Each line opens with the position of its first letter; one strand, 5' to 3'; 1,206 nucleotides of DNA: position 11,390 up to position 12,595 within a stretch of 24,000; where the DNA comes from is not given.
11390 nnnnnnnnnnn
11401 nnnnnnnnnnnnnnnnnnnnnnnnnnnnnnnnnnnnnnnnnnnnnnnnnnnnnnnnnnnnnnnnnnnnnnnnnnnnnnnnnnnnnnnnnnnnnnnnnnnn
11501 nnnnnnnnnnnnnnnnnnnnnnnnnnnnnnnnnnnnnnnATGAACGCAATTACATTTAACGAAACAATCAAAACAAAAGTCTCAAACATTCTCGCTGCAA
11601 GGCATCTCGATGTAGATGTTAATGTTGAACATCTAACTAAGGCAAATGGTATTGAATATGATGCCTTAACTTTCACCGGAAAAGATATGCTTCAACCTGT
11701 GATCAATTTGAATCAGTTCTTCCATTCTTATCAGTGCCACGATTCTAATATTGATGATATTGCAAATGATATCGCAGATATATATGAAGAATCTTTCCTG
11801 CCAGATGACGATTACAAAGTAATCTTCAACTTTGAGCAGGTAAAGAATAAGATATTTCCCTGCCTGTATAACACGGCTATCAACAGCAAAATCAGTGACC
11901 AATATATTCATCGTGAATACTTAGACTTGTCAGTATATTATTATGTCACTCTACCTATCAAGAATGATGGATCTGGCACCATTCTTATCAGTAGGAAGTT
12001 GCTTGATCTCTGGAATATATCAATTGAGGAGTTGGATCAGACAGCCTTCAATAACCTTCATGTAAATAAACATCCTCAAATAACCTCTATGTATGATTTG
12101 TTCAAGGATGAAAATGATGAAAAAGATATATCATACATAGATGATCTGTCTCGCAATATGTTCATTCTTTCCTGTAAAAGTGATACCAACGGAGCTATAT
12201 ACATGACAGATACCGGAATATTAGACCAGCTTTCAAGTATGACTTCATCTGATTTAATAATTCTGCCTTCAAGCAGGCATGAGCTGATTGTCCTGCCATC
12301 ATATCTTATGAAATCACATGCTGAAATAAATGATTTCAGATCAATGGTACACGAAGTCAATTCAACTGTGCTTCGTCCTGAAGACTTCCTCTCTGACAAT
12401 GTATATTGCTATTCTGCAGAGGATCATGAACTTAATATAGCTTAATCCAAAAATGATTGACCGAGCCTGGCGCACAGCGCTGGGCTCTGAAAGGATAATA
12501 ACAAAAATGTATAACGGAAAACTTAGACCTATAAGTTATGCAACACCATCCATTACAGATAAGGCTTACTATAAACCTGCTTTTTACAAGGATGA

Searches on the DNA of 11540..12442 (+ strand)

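Call 48: search_rna_families(sources=[L003, L006, L007, L009, L010, L012], threshold=gathering)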
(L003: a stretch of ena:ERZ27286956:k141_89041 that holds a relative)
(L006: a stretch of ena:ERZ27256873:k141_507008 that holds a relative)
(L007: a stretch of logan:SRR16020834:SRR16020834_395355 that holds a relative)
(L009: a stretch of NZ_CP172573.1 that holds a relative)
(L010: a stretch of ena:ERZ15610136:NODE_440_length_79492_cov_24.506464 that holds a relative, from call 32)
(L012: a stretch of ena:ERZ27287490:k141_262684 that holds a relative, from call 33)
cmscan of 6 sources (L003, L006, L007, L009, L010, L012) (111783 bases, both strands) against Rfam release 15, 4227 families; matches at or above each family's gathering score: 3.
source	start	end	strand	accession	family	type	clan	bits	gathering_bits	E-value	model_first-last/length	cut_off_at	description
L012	12885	12956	-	RF00005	tRNA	Gene; tRNA;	CL00001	65.8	29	8e-12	1-71/71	no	tRNA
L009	13297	13370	-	RF00005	tRNA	Gene; tRNA;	CL00001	61.6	29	1.1e-10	1-71/71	no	tRNA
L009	8235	8314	+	RF02924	skipping-rope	Gene; sRNA;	-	55.9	36.7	2.1e-10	1-80/80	no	skipping-rope RNA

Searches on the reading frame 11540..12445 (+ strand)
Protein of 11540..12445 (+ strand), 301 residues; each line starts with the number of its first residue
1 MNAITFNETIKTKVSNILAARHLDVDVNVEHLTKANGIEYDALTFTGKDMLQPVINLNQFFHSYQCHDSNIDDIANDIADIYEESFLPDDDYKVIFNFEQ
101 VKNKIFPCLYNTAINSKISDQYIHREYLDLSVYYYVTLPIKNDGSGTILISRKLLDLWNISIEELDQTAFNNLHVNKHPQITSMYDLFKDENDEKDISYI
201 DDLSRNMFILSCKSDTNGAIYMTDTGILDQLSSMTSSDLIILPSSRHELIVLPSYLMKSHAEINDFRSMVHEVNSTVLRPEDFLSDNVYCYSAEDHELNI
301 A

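Call 6: search_protein_families(library=pfam, proteins=[window:11540-12445:+], max_evalue=0.01)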
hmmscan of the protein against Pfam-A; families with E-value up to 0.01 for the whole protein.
window:11540-12445:+ (301 aa): 1 family
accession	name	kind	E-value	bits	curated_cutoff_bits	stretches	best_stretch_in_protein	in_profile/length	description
PF18941.5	DUF5688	-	6.8e-67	226.5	34.5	1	5-292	3-289/290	Family of unknown function (DUF5688)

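Call 7: search_protein_families(library=ncbifam, proteins=[window:11540-12445:+], max_evalue=0.01)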
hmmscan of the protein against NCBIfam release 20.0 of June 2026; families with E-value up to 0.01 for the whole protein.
window:11540-12445:+ (301 aa): 1 family
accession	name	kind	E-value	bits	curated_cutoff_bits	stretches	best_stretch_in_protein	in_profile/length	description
NF045820.1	PgAcgDacpgdA_Strep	equivalog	0.0052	15.6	800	1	112-203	94-182/463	peptidoglycan-N-acetylglucosamine deacetylase PgdA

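Call 15: search_protein_families(library=padloc, proteins=[window:11540-12445:+], max_evalue=0.01)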
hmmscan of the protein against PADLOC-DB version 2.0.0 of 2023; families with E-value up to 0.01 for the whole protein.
window:11540-12445:+ (301 aa): 0 families

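Call 16: search_protein_families(library=phrogs, proteins=[window:11540-12445:+], max_evalue=0.001)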
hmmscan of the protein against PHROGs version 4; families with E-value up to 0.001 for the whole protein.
window:11540-12445:+ (301 aa): 0 families

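Call 30: find_homologous_proteins(query=window:11540-12442:+, max_evalue=0.00001)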
Query window:11540-12442:+ (301 aa): 150 proteins with E <= 0.00001 among 797 candidates; the best 120 are listed.
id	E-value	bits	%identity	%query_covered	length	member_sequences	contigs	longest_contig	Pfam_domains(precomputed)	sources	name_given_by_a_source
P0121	1.3e-192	657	99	100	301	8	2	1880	PF18941.6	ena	-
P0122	4.4e-43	166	37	97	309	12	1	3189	PF18941.6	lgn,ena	-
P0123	1.3e-38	151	35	100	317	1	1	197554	PF18941.6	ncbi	ncbi:MAG: DUF5688 family protein [Lachnospiraceae bacterium]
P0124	2.3e-32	131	34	89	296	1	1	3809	PF18941.6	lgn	-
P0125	2.8e-32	130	33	98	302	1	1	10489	PF18941.6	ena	-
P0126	5.7e-29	120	32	100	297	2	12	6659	PF18941.6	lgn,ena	-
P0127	1.7e-28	118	30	98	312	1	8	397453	PF18941.6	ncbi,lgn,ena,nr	ncbi:MAG: hypothetical protein IKI20_09155 [Lachnospiraceae bacterium]|nr:hypothetical protein [Lach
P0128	2.6e-28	117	30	98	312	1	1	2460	PF18941.6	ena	-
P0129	3.2e-28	117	31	100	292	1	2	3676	PF18941.6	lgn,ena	-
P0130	1.2e-27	115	29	98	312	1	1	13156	PF18941.6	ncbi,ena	-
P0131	1.4e-27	115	31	99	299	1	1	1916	PF18941.6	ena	-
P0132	1.4e-25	108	30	100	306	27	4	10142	PF18941.6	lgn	-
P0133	3.2e-25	107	31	98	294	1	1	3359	PF18941.6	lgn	-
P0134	3.4e-25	107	30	99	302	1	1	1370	PF18941.6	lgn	-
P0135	3.8e-25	107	28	100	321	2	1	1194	PF18941.6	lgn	-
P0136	5.3e-25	106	33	71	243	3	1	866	PF18941.6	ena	-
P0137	1.0e-24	106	30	100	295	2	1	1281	PF18941.6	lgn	-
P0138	2.1e-24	105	28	89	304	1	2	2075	PF18941.6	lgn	-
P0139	5.1e-24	103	29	100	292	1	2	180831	PF18941.6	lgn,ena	-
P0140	5.6e-24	103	30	99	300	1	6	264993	PF18941.6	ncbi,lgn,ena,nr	ncbi:MAG: hypothetical protein IJ439_04710 [Tyzzerella sp.]|nr:hypothetical protein [Tyzzerella sp.]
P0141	7.4e-24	103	28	100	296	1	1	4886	PF18941.6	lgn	-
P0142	8.6e-24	103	31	100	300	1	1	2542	PF18941.6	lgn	-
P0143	1.2e-23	102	30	87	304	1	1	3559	PF18941.6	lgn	-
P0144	1.3e-23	102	30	96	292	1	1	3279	PF18941.6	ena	-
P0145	1.6e-23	102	28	97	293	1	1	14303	PF18941.6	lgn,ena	-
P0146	1.8e-23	101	30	89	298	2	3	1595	PF18941.6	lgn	-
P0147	2.1e-23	101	33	91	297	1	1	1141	PF18941.6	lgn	-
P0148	2.6e-23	101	29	90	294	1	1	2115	PF18941.6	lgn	-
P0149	2.8e-23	101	29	96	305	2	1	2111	PF18941.6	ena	-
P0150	3.0e-23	101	30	98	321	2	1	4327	PF18941.6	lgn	-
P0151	3.7e-23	100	28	99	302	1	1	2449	PF18941.6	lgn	-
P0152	4.0e-23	100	30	98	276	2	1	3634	PF18941.6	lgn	-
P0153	4.1e-23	100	30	92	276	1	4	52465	PF18941.6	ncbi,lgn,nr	ncbi:MAG: hypothetical protein HFG41_10765 [Coprococcus sp.]|nr:hypothetical protein [Coprococcus sp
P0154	4.2e-23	100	28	98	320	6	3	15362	PF18941.6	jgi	jgi:hypothetical protein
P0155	5.0e-23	100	28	99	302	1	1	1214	PF18941.6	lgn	-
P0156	5.9e-23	100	30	96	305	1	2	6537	PF18941.6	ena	-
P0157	6.4e-23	100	30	100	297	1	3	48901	PF18941.6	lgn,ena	-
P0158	6.6e-23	100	28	100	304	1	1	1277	PF18941.6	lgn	-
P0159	7.5e-23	99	27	97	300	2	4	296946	PF18941.6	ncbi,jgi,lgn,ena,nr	ncbi:MAG: hypothetical protein E7298_00680 [Lachnospiraceae bacterium]|nr:hypothetical protein [Lach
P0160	8.8e-23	99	30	97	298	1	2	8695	PF18941.6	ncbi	-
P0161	1.0e-22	99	31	93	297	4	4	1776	PF18941.6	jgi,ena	-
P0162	1.3e-22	99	30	98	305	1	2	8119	PF18941.6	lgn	-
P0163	1.9e-22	98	29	91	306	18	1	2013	PF18941.6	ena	-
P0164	3.8e-22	97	29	95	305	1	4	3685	PF18941.6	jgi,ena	-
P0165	4.2e-22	97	28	99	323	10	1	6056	PF18941.6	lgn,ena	-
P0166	4.4e-22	97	28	88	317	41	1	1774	PF18941.6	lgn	-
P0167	4.6e-22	97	29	91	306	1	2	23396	PF18941.6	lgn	-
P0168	4.6e-22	97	28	100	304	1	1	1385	PF18941.6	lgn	-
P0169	8.5e-22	96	30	98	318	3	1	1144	PF18941.6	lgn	-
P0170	9.9e-22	96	29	91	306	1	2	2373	PF18941.6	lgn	-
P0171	2.4e-21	94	28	98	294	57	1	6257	PF18941.6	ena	-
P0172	2.8e-21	94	28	92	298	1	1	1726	PF18941.6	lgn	-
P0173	2.9e-21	94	28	100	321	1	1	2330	PF18941.6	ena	-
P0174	1.2e-20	92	29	98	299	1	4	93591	PF18941.6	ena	-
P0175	1.4e-20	92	30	91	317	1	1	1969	PF18941.6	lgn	-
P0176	2.5e-20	91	29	89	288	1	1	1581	PF18941.6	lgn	-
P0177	2.5e-20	91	30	91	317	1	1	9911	PF18941.6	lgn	-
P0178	2.5e-20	91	28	95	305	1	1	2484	PF18941.6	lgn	-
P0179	2.8e-20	91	28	98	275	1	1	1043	PF18941.6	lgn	-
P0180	3.0e-20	91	28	90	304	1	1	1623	PF18941.6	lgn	-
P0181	4.1e-20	90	29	97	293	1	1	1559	PF18941.6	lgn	-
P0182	6.0e-20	90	28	92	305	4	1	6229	PF18941.6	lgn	-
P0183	8.5e-20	89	28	97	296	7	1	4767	PF18941.6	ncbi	-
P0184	9.6e-20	89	29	89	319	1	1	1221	PF18941.6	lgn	-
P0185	1.2e-19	89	29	89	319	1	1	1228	PF18941.6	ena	-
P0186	1.3e-19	89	29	89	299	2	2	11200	PF18941.6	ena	-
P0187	2.5e-19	88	29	92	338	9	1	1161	PF18941.6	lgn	-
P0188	2.8e-19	88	27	99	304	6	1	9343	PF18941.6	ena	-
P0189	3.9e-19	87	28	99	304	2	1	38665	PF18941.6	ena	-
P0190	3.9e-19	87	26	95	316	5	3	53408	PF18941.6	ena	-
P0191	4.4e-19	87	27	98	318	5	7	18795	PF18941.6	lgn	-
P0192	4.7e-19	87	27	86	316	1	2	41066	PF18941.6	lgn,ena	-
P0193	5.7e-19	87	29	98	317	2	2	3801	PF18941.6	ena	-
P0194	6.0e-19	87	28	92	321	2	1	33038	PF18941.6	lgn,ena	-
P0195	6.6e-19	86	27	92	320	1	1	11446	PF18941.6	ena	-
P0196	8.8e-19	86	28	95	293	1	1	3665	PF18941.6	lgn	-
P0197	9.9e-19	86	28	98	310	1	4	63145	PF18941.6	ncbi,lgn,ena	-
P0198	1.2e-18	86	27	89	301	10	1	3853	PF18941.6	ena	-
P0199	1.6e-18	85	29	87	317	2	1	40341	PF18941.6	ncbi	ncbi:MAG: DUF5688 family protein [Eubacteriales bacterium]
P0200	1.9e-18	85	28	92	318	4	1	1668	PF18941.6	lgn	-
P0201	2.5e-18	85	29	70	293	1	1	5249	PF18941.6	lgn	-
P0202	3.5e-18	84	29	87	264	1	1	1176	PF18941.6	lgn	-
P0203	5.7e-18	83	28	97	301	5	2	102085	PF18941.6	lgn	-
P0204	6.6e-18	83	28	99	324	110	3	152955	PF18941.6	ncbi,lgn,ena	-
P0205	8.8e-18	83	28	96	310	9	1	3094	PF18941.6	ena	-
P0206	1.7e-17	82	27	95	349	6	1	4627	PF18941.6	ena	-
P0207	2.8e-17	81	28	88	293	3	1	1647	PF18941.6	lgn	-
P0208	7.7e-17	80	26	98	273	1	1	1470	PF18941.6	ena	-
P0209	7.9e-17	80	26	88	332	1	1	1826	PF18941.6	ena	-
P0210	9.5e-17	79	28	90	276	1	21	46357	PF18941.6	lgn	-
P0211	9.6e-17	79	28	89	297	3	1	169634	PF18941.6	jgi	jgi:hypothetical protein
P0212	1.0e-16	79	27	98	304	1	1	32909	PF18941.6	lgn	-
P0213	1.1e-16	79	27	100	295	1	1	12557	PF18941.6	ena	-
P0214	2.1e-16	78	27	94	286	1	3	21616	PF18941.6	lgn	-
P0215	2.1e-16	78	27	90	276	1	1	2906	PF18941.6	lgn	-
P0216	2.6e-16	78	34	65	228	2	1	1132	PF18941.6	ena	-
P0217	2.7e-16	78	28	90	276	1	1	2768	PF18941.6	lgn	-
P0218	4.0e-16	77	27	90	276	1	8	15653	PF18941.6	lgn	-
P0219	4.5e-16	77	26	98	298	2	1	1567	PF18941.6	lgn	-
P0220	5.0e-16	77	27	94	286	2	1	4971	PF18941.6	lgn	-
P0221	5.5e-16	77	27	96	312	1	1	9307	PF18941.6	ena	-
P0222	6.9e-16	77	23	98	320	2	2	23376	PF18941.6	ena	-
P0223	9.2e-16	76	32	66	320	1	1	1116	PF18941.6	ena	-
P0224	1.1e-15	76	27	100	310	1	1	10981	PF18941.6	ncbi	-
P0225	1.4e-15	76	25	98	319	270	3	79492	PF18941.6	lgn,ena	-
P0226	2.1e-15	75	26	97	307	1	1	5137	PF18941.6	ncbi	-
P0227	4.6e-15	74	26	97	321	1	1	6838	PF18941.6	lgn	-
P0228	5.6e-15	74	28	66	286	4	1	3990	PF18941.6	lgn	-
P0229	5.7e-15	74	26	90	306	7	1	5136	PF18941.6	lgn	-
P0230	6.0e-15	74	26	95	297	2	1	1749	PF18941.6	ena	-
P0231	7.3e-15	73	25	98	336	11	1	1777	PF18941.6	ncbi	-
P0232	8.4e-15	73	26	99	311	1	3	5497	PF18941.6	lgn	-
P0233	1.3e-14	72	28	98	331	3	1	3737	PF18941.6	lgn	-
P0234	1.4e-14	72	31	88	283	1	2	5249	PF18941.6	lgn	-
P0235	2.6e-14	71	26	94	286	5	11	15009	PF18941.6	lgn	-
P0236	6.3e-14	70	29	68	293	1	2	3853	PF18941.6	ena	-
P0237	6.7e-14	70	29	86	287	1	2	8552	PF18941.6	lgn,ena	-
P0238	9.7e-14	70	33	89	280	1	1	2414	PF18941.6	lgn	-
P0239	1.2e-13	69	26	80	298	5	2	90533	PF18941.6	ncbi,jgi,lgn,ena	jgi:hypothetical protein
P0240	1.7e-13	69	30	96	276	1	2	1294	PF18941.6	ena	-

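Call 32: find_encoding_contigs(protein=P0225, flank=8000, max_places=2)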
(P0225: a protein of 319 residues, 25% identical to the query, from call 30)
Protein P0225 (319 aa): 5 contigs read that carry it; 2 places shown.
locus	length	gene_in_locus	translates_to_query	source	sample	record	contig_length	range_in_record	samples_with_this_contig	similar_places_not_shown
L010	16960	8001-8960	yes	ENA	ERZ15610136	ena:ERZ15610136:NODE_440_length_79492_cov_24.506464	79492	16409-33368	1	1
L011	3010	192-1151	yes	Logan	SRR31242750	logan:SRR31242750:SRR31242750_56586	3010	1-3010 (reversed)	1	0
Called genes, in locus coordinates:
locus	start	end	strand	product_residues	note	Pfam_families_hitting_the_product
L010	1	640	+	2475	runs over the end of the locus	PF17802:SpaA (weak), PF18202:TQ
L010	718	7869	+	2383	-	PF00176:SNF2-rel_dom (faint), PF28553:WH_1, PF28554:DUF8437, PF04851:ResIII (weak), PF28555:Helicase_dom, PF00271:Helicase_C (weak)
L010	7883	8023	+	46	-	-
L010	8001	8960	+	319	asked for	PF18941:DUF5688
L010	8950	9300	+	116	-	PF12959:DUF3848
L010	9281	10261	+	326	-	PF13154:DUF3991, PF13155:Toprim_2, PF13362:Toprim_3 (faint)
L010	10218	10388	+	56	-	-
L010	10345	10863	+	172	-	PF04002:RadC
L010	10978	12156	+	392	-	PF07804:HipA_C (faint)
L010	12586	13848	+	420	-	PF13175:AAA_15 (faint), PF13304:AAA_21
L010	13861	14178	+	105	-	-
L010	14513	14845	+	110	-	PF21983:NikA-like, PF05713:MobC (weak)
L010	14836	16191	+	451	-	PF03432:Relaxase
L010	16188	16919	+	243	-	PF12687:DUF3801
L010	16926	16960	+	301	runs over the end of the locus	-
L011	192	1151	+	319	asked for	PF18941:DUF5688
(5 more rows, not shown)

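Call 33: find_encoding_contigs(protein=P0204, flank=8000, max_places=2)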
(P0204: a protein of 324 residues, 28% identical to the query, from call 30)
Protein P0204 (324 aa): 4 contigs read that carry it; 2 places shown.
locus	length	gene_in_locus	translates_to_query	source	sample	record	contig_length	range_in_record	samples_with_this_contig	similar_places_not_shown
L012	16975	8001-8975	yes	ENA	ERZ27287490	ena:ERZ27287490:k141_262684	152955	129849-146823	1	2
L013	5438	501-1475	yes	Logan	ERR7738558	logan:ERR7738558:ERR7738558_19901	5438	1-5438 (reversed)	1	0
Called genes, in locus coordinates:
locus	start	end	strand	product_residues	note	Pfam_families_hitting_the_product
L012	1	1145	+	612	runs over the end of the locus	PF10110:GPDPase_memb, PF03009:GDPD, PF13653:GDPD_2 (weak)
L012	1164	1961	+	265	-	PF01256:Carb_kinase, PF08543:Phos_pyr_kin, PF00294:PfkB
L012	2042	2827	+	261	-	PF04542:Sigma70_r2, PF04539:Sigma70_r3, PF16509:KORA (faint), PF08281:Sigma70_r4_2 (weak), PF04545:Sigma70_r4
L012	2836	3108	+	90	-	PF05239:PRC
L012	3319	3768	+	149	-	PF22811:Zn_ribbon_NrdR, PF03477:ATP-cone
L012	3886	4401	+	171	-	PF00702:Hydrolase, PF13419:HAD_2, PF13242:Hydrolase_like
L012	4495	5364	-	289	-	PF08501:Shikimate_dh_N, PF18317:SDH_C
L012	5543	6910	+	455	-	PF01487:DHquinase_I, PF01202:SKI, PF13238:AAA_18 (weak)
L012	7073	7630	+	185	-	PF08207:EFP_N, PF01132:EFP, PF09285:Elong-fact-P_C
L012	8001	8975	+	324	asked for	PF18941:DUF5688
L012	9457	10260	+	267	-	PF01553:Acyltransferase (weak)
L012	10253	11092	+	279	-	PF01501:Glyco_transf_8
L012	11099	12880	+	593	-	PF01501:Glyco_transf_8, PF01553:Acyltransferase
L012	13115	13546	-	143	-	-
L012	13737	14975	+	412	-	PF00069:Pkinase, PF01636:APH (faint), PF07714:PK_Tyr_Ser-Thr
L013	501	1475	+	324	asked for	PF18941:DUF5688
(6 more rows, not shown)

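Call 56: predict_structure(alignment_id=A3)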
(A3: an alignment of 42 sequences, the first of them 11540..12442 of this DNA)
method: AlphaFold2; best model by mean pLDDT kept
length: 301 residues; sequences in the alignment: 42
mean_pLDDT: 91.0   pTM: 0.80
mean pLDDT of the five models: 91.0, 91.0, 89.8, 89.5, 89.4
residues with pLDDT >= 90: 222; 70-90: 64; 50-70: 15; < 50: 0
segments of 3 or more residues with pLDDT < 50: none
pLDDT, mean of each block of 10 residues (from residue 1): 97 98 96 82 89 91 94 97 79 89 96 86 95 92 84 96 97 95 89 66 85 91 97 97 93 90 91 90 94 98 92
secondary structure, 60 per line:
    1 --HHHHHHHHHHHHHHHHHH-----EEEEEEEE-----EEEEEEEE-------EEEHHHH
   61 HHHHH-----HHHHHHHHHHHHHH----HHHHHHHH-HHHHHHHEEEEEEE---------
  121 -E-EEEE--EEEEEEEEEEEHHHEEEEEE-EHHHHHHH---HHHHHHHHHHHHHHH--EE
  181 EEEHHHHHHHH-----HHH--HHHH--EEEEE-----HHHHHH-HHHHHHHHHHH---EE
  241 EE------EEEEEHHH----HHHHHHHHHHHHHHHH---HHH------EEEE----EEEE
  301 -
elements in order: H3-20 E26-33 E39-46 E54-56 H57-65 H71-84 H89-96 H98-104 E105-111 E124-127 E130-140 E144-149 H152-158 H162-176 E179-183 H184-191 H202-205 E208-212 H218-223 H225-235 E239-242 E249-253 H261-276 E289-292 E297-300

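Call 61: fold_search(model_id=the predicted structure, library=pdb)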
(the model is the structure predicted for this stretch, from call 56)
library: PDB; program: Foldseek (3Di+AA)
matches with E <= 10: 354; with E <= 0.001: 0
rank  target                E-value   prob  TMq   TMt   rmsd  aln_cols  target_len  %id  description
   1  9cdr_A                7.8e-02  0.11  0.16  0.08  18.4       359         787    9  DosP Apo straight form (released 2024-11-20)
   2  5n9b                  8.2e-02  0.06  0.09  0.11  18.8       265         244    8  Crystal Structure of unliganded human IL-17RA (released 2018-06-13)
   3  9cmf_A                2.0e-01  0.07  0.15  0.07  19.2       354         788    9  Substrate bound DosP (released 2024-11-20)
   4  7v6c_B                3.0e-01  0.05  0.12  0.13  19.5       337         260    7  Structure of the Dicer-2-R2D2 heterodimer bound to small RNA duplex (released 2022-03-23)
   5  5dmu                  3.5e-01  0.13  0.13  0.13  14.5       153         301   10  Structure of the NHEJ polymerase from Methanocella paludicola (released 2015-10-07)
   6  1nf2_A                3.7e-01  0.11  0.14  0.15  18.7       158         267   14  X-ray crystal structure of TM0651 from Thermotoga maritima (released 2003-09-16)
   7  2p9u_D                3.7e-01  0.06  0.15  0.16  18.2       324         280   12  Crystal structure of bovine Arp2/3 complex co-crystallized with AMP-PNP and calcium (released 2007-05-29)
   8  8p94_D                5.5e-01  0.04  0.15  0.15  19.1       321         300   12  Cryo-EM structure of cortactin stabilized Arp2/3-complex nucleated actin branches (released 2024-01-03)
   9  6uhc_D                5.8e-01  0.04  0.15  0.16  18.4       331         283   12  CryoEM structure of human Arp2/3 complex with bound NPFs (released 2020-07-01)
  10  9bkv_B                6.5e-01  0.03  0.12  0.07  18.0       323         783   10  DosP R97A bent form (released 2024-11-20)
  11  9ce0_B                7.7e-01  0.04  0.16  0.09  18.3       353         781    8  DosP Apo Bent form (released 2024-11-20)
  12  7uwm_F                7.7e-01  0.02  0.10  0.11  19.7       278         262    8  Structure of the IL-17A-IL-17RA binary complex (released 2022-07-27)
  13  2p9n_D                8.1e-01  0.03  0.13  0.13  18.9       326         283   11  Crystal Structure of bovine Arp2/3 complex co-crystallized with ADP (released 2007-05-29)
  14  4hh2_D                9.1e-01  0.04  0.13  0.10  29.0       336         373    8  Structure of PpsR without the HTH motif from Rb. sphaeroides (released 2013-06-05)
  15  9hvq_V                9.1e-01  0.03  0.08  0.07  17.4       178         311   10  Structure of the transcribing Pol II-DSIF-PAF-SPT6-RECQL5 complex (released 2025-07-16)
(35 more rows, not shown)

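Call 69: find_encoding_contigs(protein=P0121, flank=3000, max_places=6)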
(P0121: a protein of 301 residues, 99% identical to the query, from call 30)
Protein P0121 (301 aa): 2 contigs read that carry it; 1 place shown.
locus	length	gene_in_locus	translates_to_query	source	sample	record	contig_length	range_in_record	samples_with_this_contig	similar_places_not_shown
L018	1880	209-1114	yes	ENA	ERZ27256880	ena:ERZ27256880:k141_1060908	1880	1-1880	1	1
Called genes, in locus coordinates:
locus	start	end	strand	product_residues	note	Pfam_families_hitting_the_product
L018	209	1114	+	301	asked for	PF18941:DUF5688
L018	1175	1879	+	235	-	?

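Call 95: search_solved_structures(query=A3, max_evalue=1)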
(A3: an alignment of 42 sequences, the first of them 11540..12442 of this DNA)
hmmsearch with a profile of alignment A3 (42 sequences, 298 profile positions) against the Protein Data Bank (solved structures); distinct sequences matched with E-value up to 1: 17.
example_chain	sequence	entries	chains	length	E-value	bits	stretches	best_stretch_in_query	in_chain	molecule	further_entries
9b8r_E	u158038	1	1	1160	0.058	15.9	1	67-142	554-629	DNA polymerase epsilon catalytic subunit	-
7r3x_A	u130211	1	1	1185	0.06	15.8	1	67-142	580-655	DNA polymerase epsilon catalytic subunit A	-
7r3y_A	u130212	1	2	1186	0.06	15.8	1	67-142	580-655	DNA polymerase epsilon catalytic subunit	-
6h1v_A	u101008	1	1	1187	0.06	15.8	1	67-142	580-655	DNA polymerase epsilon catalytic subunit A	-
6i8a_A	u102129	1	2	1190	0.06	15.8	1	67-142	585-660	DNA polymerase epsilon catalytic subunit A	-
6g0a_A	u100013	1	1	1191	0.06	15.8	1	67-142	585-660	DNA polymerase epsilon catalytic subunit A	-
6qib_A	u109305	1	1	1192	0.06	15.8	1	67-142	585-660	DNA polymerase epsilon catalytic subunit A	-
4ptf_A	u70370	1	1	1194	0.061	15.8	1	67-142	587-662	DNA polymerase epsilon catalytic subunit A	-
8b77_A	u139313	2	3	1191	0.061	15.8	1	67-142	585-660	DNA polymerase epsilon catalytic subunit A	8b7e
6s2e_A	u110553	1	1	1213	0.062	15.8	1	67-142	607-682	DNA polymerase epsilon catalytic subunit A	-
6s2f_A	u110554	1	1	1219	0.063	15.8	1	67-142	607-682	DNA polymerase epsilon catalytic subunit A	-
4m8o_A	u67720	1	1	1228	0.063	15.8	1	67-142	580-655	DNA polymerase epsilon catalytic subunit A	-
7pmk_Q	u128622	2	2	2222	0.14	14.6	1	67-142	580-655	DNA polymerase epsilon catalytic subunit A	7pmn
28vy_G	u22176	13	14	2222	0.14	14.6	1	67-142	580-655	DNA polymerase epsilon catalytic subunit A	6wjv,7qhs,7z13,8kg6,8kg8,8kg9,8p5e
8b6k_A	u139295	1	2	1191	0.26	13.7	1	67-138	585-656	DNA polymerase epsilon catalytic subunit A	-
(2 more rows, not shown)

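Call 96: fold_search(model_id=the predicted structure, library=viral)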
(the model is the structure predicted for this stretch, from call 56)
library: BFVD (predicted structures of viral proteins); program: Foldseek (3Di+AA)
matches with E <= 10: 582; with E <= 0.001: 0
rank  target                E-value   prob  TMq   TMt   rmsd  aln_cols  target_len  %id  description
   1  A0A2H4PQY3            8.7e-03  1.00  0.32  0.64   4.5       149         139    9  (no name in the UniProt tables at hand)
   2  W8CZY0                2.6e-02  0.47  0.19  0.13  14.8       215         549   12  dUTP diphosphatase [Erwinia phage PhiEaH1]
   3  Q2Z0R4                9.0e-02  0.08  0.13  0.10  24.6       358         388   10  Uncharacterized protein [Pseudomonas phage EL]
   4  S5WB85                1.2e-01  0.07  0.11  0.12  26.3       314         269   11  Uncharacterized protein [Pseudomonas phage PaBG]
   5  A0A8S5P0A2            1.3e-01  0.12  0.16  0.12  17.4       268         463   10  Uncharacterized protein [Myoviridae sp. ctLnO19]
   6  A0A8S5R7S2            1.4e-01  0.11  0.17  0.18  19.0       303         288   10  Uncharacterized protein [virus sp. ctnRj46]
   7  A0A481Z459            1.5e-01  0.09  0.15  0.10  21.9       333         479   11  Uncharacterized protein [Pithovirus LCPAC101]
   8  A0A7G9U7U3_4          2.5e-01  0.10  0.12  0.04  24.1       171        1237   12  Polyprotein [Ceratobasidium endornavirus 2]
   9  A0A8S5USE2            2.5e-01  0.05  0.11  0.13  20.8       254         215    9  Uncharacterized protein [Myoviridae sp. ctijX18]
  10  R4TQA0                2.6e-01  0.07  0.10  0.15  18.8       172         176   12  (no name in the UniProt tables at hand)
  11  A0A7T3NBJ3            2.9e-01  0.06  0.09  0.10  20.7       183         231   12  Uncharacterized protein [Serratia phage vB_SmaM_Yaphecito]
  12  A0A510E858            3.1e-01  0.06  0.13  0.12  18.9       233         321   12  (no name in the UniProt tables at hand)
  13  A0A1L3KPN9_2          3.3e-01  0.02  0.09  0.03  24.4       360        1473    9  RNA-dependent RNA polymerase [Wenling crustacean virus 8]
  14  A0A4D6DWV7            3.5e-01  0.06  0.12  0.13  14.8       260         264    7  Uncharacterized protein [Edwardsiella phage pEt-SU]
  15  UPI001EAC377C         3.9e-01  0.11  0.15  0.20  16.6       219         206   10  (no name look-up for this kind of identifier)
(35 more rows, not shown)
